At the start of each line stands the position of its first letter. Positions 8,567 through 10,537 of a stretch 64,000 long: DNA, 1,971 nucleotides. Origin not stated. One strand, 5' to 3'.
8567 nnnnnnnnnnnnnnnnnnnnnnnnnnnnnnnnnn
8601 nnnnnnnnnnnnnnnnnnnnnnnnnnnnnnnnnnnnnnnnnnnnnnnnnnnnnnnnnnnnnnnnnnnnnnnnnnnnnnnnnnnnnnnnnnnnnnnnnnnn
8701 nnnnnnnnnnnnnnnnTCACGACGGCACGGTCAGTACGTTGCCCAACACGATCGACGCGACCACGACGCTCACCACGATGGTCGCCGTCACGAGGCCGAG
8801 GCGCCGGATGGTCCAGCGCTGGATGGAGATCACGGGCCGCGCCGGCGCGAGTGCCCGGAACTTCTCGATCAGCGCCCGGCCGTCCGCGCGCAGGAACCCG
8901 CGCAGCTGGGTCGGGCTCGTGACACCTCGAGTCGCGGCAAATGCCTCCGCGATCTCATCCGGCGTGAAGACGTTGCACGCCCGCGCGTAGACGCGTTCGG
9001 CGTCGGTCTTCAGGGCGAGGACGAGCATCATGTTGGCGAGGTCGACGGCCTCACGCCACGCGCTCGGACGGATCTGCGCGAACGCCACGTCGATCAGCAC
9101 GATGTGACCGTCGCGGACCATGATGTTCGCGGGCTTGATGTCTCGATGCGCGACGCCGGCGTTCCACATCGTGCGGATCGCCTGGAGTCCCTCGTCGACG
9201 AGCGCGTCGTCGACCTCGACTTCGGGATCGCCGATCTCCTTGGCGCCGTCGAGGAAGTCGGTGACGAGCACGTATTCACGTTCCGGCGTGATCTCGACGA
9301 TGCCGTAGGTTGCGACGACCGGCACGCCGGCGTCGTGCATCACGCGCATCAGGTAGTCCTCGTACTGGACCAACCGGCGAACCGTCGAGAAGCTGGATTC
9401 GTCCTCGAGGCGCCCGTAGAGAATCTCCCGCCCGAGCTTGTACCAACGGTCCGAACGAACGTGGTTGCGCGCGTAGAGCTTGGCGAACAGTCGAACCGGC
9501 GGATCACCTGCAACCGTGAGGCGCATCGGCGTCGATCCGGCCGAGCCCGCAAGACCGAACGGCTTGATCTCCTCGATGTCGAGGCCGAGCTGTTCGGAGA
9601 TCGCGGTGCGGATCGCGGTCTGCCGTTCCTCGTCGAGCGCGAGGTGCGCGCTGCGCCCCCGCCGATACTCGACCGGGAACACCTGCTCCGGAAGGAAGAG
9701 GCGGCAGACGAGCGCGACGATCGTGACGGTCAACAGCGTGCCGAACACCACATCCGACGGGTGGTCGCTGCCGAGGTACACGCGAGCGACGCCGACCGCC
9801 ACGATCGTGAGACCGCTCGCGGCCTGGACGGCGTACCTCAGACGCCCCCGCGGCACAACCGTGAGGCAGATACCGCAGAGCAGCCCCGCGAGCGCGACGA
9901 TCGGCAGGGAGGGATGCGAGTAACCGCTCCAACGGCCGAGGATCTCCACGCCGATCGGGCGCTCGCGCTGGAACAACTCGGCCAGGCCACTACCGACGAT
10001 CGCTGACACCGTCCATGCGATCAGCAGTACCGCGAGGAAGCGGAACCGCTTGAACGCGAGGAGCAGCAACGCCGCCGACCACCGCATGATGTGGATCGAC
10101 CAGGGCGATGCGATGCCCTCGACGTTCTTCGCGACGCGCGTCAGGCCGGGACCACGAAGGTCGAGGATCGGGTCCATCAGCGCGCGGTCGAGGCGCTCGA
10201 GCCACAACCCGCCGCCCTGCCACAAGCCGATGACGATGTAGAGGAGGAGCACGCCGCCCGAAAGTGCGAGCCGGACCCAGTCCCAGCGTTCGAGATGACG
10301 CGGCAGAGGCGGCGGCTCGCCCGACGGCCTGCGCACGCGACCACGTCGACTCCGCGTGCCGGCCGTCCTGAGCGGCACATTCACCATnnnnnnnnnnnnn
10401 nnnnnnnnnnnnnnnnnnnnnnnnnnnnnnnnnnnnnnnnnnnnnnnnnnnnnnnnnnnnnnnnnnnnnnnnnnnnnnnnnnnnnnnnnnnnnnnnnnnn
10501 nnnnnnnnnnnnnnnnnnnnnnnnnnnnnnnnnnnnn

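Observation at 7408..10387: Three-gene overlapping operon led by a pseudo-phosphatase(PAP2)-kinase fusion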

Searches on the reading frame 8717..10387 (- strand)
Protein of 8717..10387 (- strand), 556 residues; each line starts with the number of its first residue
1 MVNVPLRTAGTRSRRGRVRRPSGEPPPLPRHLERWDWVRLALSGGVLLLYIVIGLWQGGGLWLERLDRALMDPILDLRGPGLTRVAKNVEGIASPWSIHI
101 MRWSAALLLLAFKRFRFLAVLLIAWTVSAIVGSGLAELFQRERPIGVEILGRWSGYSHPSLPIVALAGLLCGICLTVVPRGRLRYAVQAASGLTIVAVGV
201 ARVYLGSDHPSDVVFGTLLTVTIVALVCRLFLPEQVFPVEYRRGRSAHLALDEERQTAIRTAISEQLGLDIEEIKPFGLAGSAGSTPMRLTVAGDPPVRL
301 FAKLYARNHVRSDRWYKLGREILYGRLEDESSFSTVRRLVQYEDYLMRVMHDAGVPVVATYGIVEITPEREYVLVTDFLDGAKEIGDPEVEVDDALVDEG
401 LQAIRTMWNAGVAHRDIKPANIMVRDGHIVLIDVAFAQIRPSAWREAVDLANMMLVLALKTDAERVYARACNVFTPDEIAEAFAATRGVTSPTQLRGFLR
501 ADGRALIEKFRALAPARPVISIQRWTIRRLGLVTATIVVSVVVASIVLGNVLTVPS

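Call 4: search_protein_families(library=pfam, proteins=[window:8717-10387:-], max_evalue=0.01)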
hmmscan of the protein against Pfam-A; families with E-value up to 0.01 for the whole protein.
window:8717-10387:- (556 aa): 6 families
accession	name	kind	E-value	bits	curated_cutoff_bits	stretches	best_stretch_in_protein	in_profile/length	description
PF00069.31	Pkinase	-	5e-07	29.8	31.7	1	395-438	102-146/263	Protein kinase domain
PF06293.20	Kdo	-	3.3e-06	27.1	21.3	1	306-453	32-186/207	Lipopolysaccharide kinase (Kdo/WaaP) family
PF01569.27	PAP2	-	6e-05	23.2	27.2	1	119-230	3-124/130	PAP2 superfamily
PF01163.29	RIO1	-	0.00022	21.4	22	1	334-435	49-149/187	RIO domain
PF01636.29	APH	-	0.0014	18.9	23.2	0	395-439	149-199/239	Phosphotransferase enzyme family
PF13564.11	DoxX_2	-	0.0016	19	26.3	1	123-225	3-102/103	DoxX-like family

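Call 5: search_protein_families(library=ncbifam, proteins=[window:8717-10387:-], max_evalue=0.01)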
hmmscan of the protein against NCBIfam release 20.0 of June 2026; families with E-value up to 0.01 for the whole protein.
window:8717-10387:- (556 aa): 15 families
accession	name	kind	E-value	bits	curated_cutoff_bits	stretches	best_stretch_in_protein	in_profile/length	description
TIGR03724.2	arch_bud32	equivalog_domain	1.8e-07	30.8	125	1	343-458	43-152/193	KEOPS complex kinase/ATPase Bud32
NF011463.0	PRK14879.1-4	equivalog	6.6e-07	29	188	1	341-451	66-174/237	Kae1-associated kinase Bud32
NF007174.0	PRK09605.1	equivalog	1.3e-05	23.8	447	1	343-464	386-501/535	bifunctional N(6)-L-threonylcarbamoyladenine synthase/serine/threonine protein kinase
NF011464.0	PRK14879.1-7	equivalog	5.3e-05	23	246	1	350-451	60-163/221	Kae1-associated kinase Bud32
NF033442.0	BREX_PglW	equivalog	9.9e-05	20.2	990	1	401-439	619-662/1391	BREX system serine/threonine kinase PglW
NF033483.0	PknB_PASTA_kin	equivalog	0.00032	19.9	450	1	400-429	116-146/563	Stk1 family PASTA domain-containing Ser/Thr kinase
NF047741.1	antiphage_MADS6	equivalog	0.00032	19.3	460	1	369-440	270-349/612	methylation-associated defense system protein kinase MAD6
NF038151.1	lanthi_synth_III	equivalog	0.00034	19.1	575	1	402-438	347-384/833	class III lanthionine synthetase LanKC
NF038150.1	lanthi_synth_IV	equivalog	0.001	17.4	650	1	395-439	302-347/851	class IV lanthionine synthetase LanL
NF041310.1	Prot_Kin_Rio1_Halo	equivalog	0.0011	18.5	480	1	373-437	170-238/273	serine/threonine-protein kinase Rio1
NF011462.0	PRK14879.1-3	equivalog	0.0018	18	174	1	402-452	93-143/192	Kae1-associated kinase Bud32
NF052427.1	StpK7MSMEG_1200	equivalog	0.0021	16.6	900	1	382-437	101-155/601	serine/threonine protein kinase StpK7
NF047884.1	UdeprDiPSep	equivalog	0.003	17.5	250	1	105-229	61-185/188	undecaprenyl-diphosphatase SepP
NF002475.0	PRK01723.1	equivalog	0.0032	16.5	142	1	402-447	154-202/241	3-deoxy-D-manno-octulosonic acid kinase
NF053615.1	SerThrKinAfsKStmc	equivalog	0.0046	15.6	1300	0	402-436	123-157/809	protein serine/threonine kinase AfsK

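Call 6: find_homologous_proteins(query=window:8717-10387:-)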
Query window:8717-10387:- (556 aa): 8000 proteins with E <= 0.001 among 8000 candidates; the best 120 are listed.
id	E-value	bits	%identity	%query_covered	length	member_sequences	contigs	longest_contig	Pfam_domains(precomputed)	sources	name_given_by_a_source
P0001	0.0e+0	1226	100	100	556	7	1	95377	PF06293.21,PF00069.32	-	-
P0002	0.0e+0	1073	87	100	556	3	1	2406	PF06293.21,PF00069.32,PF01569.28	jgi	jgi:membrane-associated phospholipid phosphatase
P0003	0.0e+0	1073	86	100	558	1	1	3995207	PF06293.21,PF00069.32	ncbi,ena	-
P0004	2.9e-255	866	69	100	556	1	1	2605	PF00069.32,PF01569.28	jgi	jgi:membrane-associated phospholipid phosphatase/tRNA A-37 threonylcarbamoyl transferase component B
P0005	1.1e-251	854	71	100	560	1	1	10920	PF06293.21,PF00069.32,PF01569.28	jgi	jgi:membrane-associated phospholipid phosphatase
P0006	2.6e-250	850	69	100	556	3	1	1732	PF01569.28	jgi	jgi:tRNA A-37 threonylcarbamoyl transferase component Bud32/membrane-associated phospholipid phospha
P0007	1.7e-249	847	69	100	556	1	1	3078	PF01569.28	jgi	jgi:membrane-associated phospholipid phosphatase/tRNA A-37 threonylcarbamoyl transferase component B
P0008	5.6e-248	842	68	100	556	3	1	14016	PF01569.28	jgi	jgi:membrane-associated phospholipid phosphatase/tRNA A-37 threonylcarbamoyl transferase component B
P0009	6.8e-221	753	64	97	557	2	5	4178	PF01569.28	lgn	-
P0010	2.8e-220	751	63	96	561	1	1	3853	PF01569.28,PF01636.30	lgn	-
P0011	8.3e-219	746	64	97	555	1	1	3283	PF00069.32,PF01569.28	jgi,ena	-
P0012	1.6e-218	745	63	97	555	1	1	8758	PF01569.28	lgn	-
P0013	1.6e-217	742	63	97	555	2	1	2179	PF01569.28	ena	-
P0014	5.7e-217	740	61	96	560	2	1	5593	PF01569.28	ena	-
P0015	2.3e-216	738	63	97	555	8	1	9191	PF00069.32,PF01569.28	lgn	-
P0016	8.9e-213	726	61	96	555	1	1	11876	PF00069.32,PF01569.28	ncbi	-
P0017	1.5e-212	725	60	98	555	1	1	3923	PF01569.28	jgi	jgi:tRNA A-37 threonylcarbamoyl transferase component Bud32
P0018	1.2e-210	719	60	96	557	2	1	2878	PF01569.28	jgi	jgi:tRNA A-37 threonylcarbamoyl transferase component Bud32/membrane-associated phospholipid phospha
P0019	7.6e-210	716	73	80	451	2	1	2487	PF01569.28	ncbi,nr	ncbi:MAG TPA: phosphatase PAP2 family protein, partial [Acidimicrobiia bacterium]|nr:phosphatase PAP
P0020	3.3e-190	651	57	96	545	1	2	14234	PF01569.28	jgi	jgi:membrane-associated phospholipid phosphatase/tRNA A-37 threonylcarbamoyl transferase component B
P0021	2.5e-189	649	58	93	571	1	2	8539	PF06293.21,PF00069.32,PF01569.28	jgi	jgi:membrane-associated phospholipid phosphatase/tRNA A-37 threonylcarbamoyl transferase component B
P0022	5.0e-187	641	56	97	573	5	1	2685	PF06293.21,PF00069.32,PF01569.28,PF01163.29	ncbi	-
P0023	6.3e-187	641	58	93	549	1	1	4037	PF00069.32,PF01569.28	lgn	-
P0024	1.4e-182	626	55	96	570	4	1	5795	PF06293.21,PF00069.32,PF01569.28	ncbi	-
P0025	3.7e-182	625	55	97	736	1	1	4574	PF06293.21,PF00069.32,PF01569.28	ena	-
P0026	2.5e-181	622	54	93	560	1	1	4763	PF01569.28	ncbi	ncbi:MAG: phosphatase PAP2 family protein [Actinomycetota bacterium]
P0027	3.6e-181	622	55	96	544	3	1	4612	PF01569.28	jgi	jgi:membrane-associated phospholipid phosphatase/tRNA A-37 threonylcarbamoyl transferase component B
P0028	4.6e-179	615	56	96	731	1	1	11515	PF06293.21,PF01569.28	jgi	jgi:membrane-associated phospholipid phosphatase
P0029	1.1e-178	613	53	96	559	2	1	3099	PF01569.28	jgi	jgi:membrane-associated phospholipid phosphatase/tRNA A-37 threonylcarbamoyl transferase component B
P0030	1.2e-178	613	53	95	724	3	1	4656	PF00069.32,PF01569.28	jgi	jgi:tRNA A-37 threonylcarbamoyl transferase component Bud32/membrane-associated phospholipid phospha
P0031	3.3e-178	612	54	92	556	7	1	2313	PF01569.28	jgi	jgi:tRNA A-37 threonylcarbamoyl transferase component Bud32/membrane-associated phospholipid phospha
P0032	5.0e-177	608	53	98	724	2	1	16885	PF00069.32,PF01569.28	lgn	-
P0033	6.0e-177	608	53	95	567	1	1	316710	PF01569.28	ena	-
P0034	7.3e-177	607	84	58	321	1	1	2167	PF06293.21,PF00069.32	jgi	jgi:tRNA A-37 threonylcarbamoyl transferase component Bud32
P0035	8.9e-177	607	55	85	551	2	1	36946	PF01569.28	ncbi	ncbi:MAG: phosphatase PAP2 family protein [Acidimicrobiales bacterium]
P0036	1.7e-176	606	53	94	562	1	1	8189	PF01569.28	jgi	-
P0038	1.9e-176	606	53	96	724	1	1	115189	PF00069.32,PF01569.28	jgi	jgi:tRNA A-37 threonylcarbamoyl transferase component Bud32/membrane-associated phospholipid phospha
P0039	2.5e-176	606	54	95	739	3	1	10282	PF01569.28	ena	-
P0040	2.8e-176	606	52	97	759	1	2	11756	PF00069.32,PF01569.28,PF01163.29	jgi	jgi:membrane-associated phospholipid phosphatase/serine/threonine-protein kinase RIO1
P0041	2.9e-176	605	52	97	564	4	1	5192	PF01569.28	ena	-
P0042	3.6e-176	605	53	96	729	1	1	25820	PF00069.32,PF01569.28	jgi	jgi:membrane-associated phospholipid phosphatase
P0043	1.1e-175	604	53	93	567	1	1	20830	PF01569.28,PF01163.29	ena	-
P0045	1.4e-175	603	54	95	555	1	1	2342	PF01569.28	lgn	-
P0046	1.9e-175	603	54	85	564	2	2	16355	PF01569.28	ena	-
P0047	2.0e-175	603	52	95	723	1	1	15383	PF00069.32,PF01569.28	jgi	jgi:tRNA A-37 threonylcarbamoyl transferase component Bud32/membrane-associated phospholipid phospha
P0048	2.4e-175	602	52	96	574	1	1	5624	PF01569.28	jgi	jgi:membrane-associated phospholipid phosphatase/tRNA A-37 threonylcarbamoyl transferase component B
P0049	3.1e-175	602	53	96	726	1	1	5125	PF06293.21,PF00069.32,PF01163.29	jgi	jgi:tRNA A-37 threonylcarbamoyl transferase component Bud32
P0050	3.2e-175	602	52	95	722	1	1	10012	PF01569.28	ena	-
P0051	3.3e-175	602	54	97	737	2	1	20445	PF00069.32,PF01569.28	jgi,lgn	jgi:tRNA A-37 threonylcarbamoyl transferase component Bud32/membrane-associated phospholipid phospha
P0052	4.2e-175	602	57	87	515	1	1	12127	PF06293.21,PF00069.32,PF01569.28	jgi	-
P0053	5.0e-175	601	53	96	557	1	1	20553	PF00069.32,PF01569.28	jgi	jgi:tRNA A-37 threonylcarbamoyl transferase component Bud32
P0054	6.1e-175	601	53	95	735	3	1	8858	PF01569.28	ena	-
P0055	7.2e-175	601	53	97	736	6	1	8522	PF00069.32,PF01569.28,PF01163.29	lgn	-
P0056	2.4e-174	599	51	99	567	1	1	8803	PF06293.21,PF01569.28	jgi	jgi:tRNA A-37 threonylcarbamoyl transferase component Bud32/membrane-associated phospholipid phospha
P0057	3.5e-174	599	53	91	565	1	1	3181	PF01569.28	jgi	jgi:tRNA A-37 threonylcarbamoyl transferase component Bud32/membrane-associated phospholipid phospha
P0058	3.6e-174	599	52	98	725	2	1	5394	PF00069.32,PF01569.28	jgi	jgi:membrane-associated phospholipid phosphatase/tRNA A-37 threonylcarbamoyl transferase component B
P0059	3.9e-174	598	53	95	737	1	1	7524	PF06293.21,PF00069.32,PF01569.28,PF01163.29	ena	-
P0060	7.8e-174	597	53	96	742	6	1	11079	PF00069.32,PF01569.28,PF01163.29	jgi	jgi:tRNA A-37 threonylcarbamoyl transferase component Bud32/membrane-associated phospholipid phospha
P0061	1.1e-173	597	53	96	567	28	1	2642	PF01569.28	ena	-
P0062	1.3e-173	597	52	95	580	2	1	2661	PF01569.28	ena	-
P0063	1.7e-173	596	50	96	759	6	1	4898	PF00069.32,PF01569.28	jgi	jgi:membrane-associated phospholipid phosphatase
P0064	1.8e-173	596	54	96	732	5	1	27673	PF00069.32,PF01569.28,PF01163.29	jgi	jgi:tRNA A-37 threonylcarbamoyl transferase component Bud32/membrane-associated phospholipid phospha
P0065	1.8e-173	596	52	96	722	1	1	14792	PF00069.32,PF01569.28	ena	-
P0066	3.0e-173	596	53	96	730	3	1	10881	PF00069.32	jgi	jgi:tRNA A-37 threonylcarbamoyl transferase component Bud32/membrane-associated phospholipid phospha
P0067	3.2e-173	595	53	96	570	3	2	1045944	PF01569.28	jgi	jgi:tRNA A-37 threonylcarbamoyl transferase component Bud32/membrane-associated phospholipid phospha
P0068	4.4e-173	595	53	97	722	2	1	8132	PF00069.32,PF01569.28,PF01163.29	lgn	-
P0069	5.0e-173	595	52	95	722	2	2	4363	PF01569.28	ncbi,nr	ncbi:MAG: phosphatase PAP2 family protein [Actinomycetota bacterium]|nr:phosphatase PAP2 family prot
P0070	5.9e-173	595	53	96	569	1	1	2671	PF01569.28,PF01163.29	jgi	jgi:membrane-associated phospholipid phosphatase/tRNA A-37 threonylcarbamoyl transferase component B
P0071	7.6e-173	594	52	96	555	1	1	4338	PF01569.28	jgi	jgi:tRNA A-37 threonylcarbamoyl transferase component Bud32/membrane-associated phospholipid phospha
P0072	8.0e-173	594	53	98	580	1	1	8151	PF06293.21,PF01569.28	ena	-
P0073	1.1e-172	594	53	96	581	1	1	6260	PF00069.32,PF01569.28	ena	-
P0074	1.2e-172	594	53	94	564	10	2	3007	PF01569.28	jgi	jgi:membrane-associated phospholipid phosphatase/tRNA A-37 threonylcarbamoyl transferase component B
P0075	1.4e-172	593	52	99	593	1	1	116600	PF01569.28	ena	-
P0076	1.5e-172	593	52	96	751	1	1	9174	PF00069.32,PF01569.28,PF01163.29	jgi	jgi:membrane-associated phospholipid phosphatase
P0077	1.5e-172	593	51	96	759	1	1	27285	PF00069.32,PF01569.28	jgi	jgi:tRNA A-37 threonylcarbamoyl transferase component Bud32/membrane-associated phospholipid phospha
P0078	1.9e-172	593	52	98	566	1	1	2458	PF01569.28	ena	-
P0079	2.5e-172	593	52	99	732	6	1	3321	PF00069.32,PF01569.28,PF01163.29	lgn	-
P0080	2.7e-172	592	53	96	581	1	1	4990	PF01569.28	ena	-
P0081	3.3e-172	592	52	97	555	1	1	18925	PF01569.28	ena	-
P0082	3.3e-172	592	53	91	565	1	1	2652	PF01569.28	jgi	-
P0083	3.5e-172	592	51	97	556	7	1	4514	PF01569.28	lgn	-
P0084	4.2e-172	592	53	97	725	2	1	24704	PF00069.32,PF01569.28,PF01163.29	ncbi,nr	ncbi:MAG TPA: phosphatase PAP2 family protein [Actinomycetota bacterium]|nr:phosphatase PAP2 family 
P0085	4.3e-172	592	80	61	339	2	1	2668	PF00069.32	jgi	jgi:tRNA A-37 threonylcarbamoyl transferase component Bud32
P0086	4.4e-172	592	52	95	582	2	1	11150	PF00069.32,PF01569.28,PF01163.29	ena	-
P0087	4.7e-172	592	52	98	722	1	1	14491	PF01569.28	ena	-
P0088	4.9e-172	592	54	95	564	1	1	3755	PF06293.21,PF01569.28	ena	-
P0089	5.0e-172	592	52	96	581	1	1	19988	PF06293.21,PF00069.32,PF01569.28,PF01163.29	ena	-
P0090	5.1e-172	591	54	96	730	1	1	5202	PF01569.28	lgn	-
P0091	5.3e-172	591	53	93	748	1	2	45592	PF00069.32,PF01569.28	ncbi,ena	-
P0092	5.5e-172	591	52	95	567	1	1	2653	PF01569.28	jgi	jgi:membrane-associated phospholipid phosphatase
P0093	7.3e-172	591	53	93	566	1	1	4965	PF01569.28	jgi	jgi:tRNA A-37 threonylcarbamoyl transferase component Bud32/membrane-associated phospholipid phospha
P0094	7.4e-172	591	53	96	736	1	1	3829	PF01569.28,PF01163.29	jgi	jgi:tRNA A-37 threonylcarbamoyl transferase component Bud32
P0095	9.8e-172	591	53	91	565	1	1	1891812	PF01569.28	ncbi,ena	-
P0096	9.9e-172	591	52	96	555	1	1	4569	PF06293.21,PF01569.28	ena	-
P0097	1.0e-171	590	52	95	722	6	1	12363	PF06293.21,PF01569.28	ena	-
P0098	1.3e-171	590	54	94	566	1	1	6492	PF01569.28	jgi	jgi:membrane-associated phospholipid phosphatase/tRNA A-37 threonylcarbamoyl transferase component B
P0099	1.5e-171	590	53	96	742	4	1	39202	PF00069.32,PF01569.28,PF01163.29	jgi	jgi:membrane-associated phospholipid phosphatase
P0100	1.7e-171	590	52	95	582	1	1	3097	PF00069.32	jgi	jgi:tRNA A-37 threonylcarbamoyl transferase component Bud32/membrane-associated phospholipid phospha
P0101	1.7e-171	590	54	94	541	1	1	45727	PF01569.28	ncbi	ncbi:MAG: phosphatase PAP2 family protein [Acidimicrobiales bacterium]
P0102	1.7e-171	590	52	99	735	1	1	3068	PF00069.32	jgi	jgi:tRNA A-37 threonylcarbamoyl transferase component Bud32/membrane-associated phospholipid phospha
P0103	2.1e-171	589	52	97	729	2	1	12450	PF00069.32,PF01569.28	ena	-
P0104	2.2e-171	589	53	97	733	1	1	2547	PF01569.28,PF01163.29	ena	-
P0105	2.3e-171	589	53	96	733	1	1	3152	PF00069.32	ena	-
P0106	3.4e-171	589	52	97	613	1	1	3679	PF01569.28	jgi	-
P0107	4.3e-171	588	53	96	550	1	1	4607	PF06293.21,PF00069.32,PF01569.28,PF01163.29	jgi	jgi:tRNA A-37 threonylcarbamoyl transferase component Bud32/membrane-associated phospholipid phospha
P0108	4.3e-171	588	53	91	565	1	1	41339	PF01569.28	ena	-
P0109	4.3e-171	588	53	93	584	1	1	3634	PF01569.28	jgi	jgi:tRNA A-37 threonylcarbamoyl transferase component Bud32/membrane-associated phospholipid phospha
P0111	7.4e-171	588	53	95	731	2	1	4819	PF06293.21,PF01569.28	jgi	jgi:membrane-associated phospholipid phosphatase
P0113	1.2e-170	587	53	96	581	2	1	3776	PF00069.32,PF01569.28,PF01163.29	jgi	jgi:tRNA A-37 threonylcarbamoyl transferase component Bud32/membrane-associated phospholipid phospha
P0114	1.4e-170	587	52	96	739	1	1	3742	PF06293.21,PF01569.28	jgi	jgi:tRNA A-37 threonylcarbamoyl transferase component Bud32/membrane-associated phospholipid phospha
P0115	1.5e-170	587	53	91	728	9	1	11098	PF01569.28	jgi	jgi:membrane-associated phospholipid phosphatase/tRNA A-37 threonylcarbamoyl transferase component B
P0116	1.6e-170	587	55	96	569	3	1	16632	PF01569.28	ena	-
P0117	1.6e-170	587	51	96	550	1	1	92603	PF06293.21,PF01569.28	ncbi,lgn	ncbi:hypothetical protein BH24ACT26_BH24ACT26_01410 [soil metagenome]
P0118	1.7e-170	586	52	95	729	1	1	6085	PF01569.28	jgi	jgi:membrane-associated phospholipid phosphatase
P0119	1.8e-170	586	52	97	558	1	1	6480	PF01569.28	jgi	jgi:membrane-associated phospholipid phosphatase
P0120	2.0e-170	586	52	96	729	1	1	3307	PF00069.32,PF01569.28,PF01163.29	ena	-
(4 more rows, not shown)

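Call 9: find_related_loci(query=window:8717-10387:-, collection=genome_contigs, flank=6000)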
Query window:8717-10387:- (556 aa) in genome_contigs; peptide patterns used: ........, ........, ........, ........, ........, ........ (x = any residue, [..] = any of these).
35 stretches matched a pattern; 4 encode a relative of the query (tblastn E <= 1e-3); 4 distinct loci.
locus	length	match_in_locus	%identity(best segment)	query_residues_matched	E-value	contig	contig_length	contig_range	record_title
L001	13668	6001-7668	91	1-556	0e+0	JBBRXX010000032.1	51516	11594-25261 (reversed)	MAG: Acidimicrobiia bacterium isolate La5_maxbin2.189 La5_maxbin2.189_K_2911418_L_51516_cov_29.0908, whole genome shotgu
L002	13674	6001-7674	86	1-556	0e+0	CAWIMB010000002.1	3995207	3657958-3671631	MAG: uncultured Actinomycetes bacterium isolate MFD04944.bin.2.122 genome assembly, contig: contig_32065, whole genome s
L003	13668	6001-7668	91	1-556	0e+0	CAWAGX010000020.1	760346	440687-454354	MAG: uncultured Actinomycetes bacterium isolate MFD04944.bin.2.173 genome assembly, contig: contig_54206, whole genome s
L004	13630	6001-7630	82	1-535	2e-162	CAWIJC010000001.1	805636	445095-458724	MAG: uncultured Actinomycetes bacterium isolate MFD04944.bin.2.143 genome assembly, contig: contig_17143, whole genome s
